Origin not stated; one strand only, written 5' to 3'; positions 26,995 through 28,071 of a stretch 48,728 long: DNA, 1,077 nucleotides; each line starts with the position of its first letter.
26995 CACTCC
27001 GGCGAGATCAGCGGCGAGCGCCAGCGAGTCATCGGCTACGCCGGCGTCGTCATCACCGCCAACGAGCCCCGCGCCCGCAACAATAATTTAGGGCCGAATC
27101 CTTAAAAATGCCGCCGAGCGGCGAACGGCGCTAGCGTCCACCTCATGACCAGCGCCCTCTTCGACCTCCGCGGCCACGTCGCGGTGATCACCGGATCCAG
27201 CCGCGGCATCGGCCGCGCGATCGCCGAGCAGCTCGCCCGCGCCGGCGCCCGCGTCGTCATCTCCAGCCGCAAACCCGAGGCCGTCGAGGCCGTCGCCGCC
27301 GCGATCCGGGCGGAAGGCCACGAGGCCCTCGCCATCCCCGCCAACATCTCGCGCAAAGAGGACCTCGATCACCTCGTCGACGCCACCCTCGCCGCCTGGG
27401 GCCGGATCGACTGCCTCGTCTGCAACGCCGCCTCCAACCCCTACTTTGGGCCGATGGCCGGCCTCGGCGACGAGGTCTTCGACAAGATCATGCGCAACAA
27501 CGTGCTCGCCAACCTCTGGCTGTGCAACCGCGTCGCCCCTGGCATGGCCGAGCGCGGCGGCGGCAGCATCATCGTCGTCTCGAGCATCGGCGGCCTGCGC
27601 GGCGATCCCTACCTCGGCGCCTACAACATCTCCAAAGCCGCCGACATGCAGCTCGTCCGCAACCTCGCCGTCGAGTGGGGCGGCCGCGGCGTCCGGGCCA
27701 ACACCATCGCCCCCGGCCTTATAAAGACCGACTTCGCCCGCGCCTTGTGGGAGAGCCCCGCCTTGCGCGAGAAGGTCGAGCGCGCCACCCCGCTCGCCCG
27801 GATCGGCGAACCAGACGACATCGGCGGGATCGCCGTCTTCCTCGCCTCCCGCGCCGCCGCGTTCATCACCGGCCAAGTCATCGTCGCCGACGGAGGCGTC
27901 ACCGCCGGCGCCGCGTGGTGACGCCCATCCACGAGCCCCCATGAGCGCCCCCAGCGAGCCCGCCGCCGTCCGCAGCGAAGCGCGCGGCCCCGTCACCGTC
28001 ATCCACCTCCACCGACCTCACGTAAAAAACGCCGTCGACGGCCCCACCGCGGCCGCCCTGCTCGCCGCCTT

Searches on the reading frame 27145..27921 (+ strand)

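Call 25: search_protein_families(library=pfam, proteins=[window:27145-27921:+], max_evalue=0.01)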
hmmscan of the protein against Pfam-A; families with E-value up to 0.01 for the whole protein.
window:27145-27921:+ (258 aa): 6 families
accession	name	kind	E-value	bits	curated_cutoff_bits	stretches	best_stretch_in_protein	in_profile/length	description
PF13561.12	adh_short_C2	-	5.8e-64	216.3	27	1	19-253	5-236/236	Enoyl-(Acyl carrier protein) reductase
PF00106.31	adh_short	-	8.9e-49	166.1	26.6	1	12-203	2-192/195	short chain dehydrogenase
PF08659.16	KR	-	1.6e-11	44.9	22.6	1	13-189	3-174/180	KR domain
PF13460.12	NAD_binding_10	-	0.00096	19.5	27.2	1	17-172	1-132/184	NAD(P)H-binding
PF23441.1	SDR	-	0.00097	19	27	1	13-252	10-255/258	SDR-like rossmann domain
PF03807.23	F420_oxidored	-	0.001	20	21.6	1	22-56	10-48/94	NADP oxidoreductase coenzyme F420-dependent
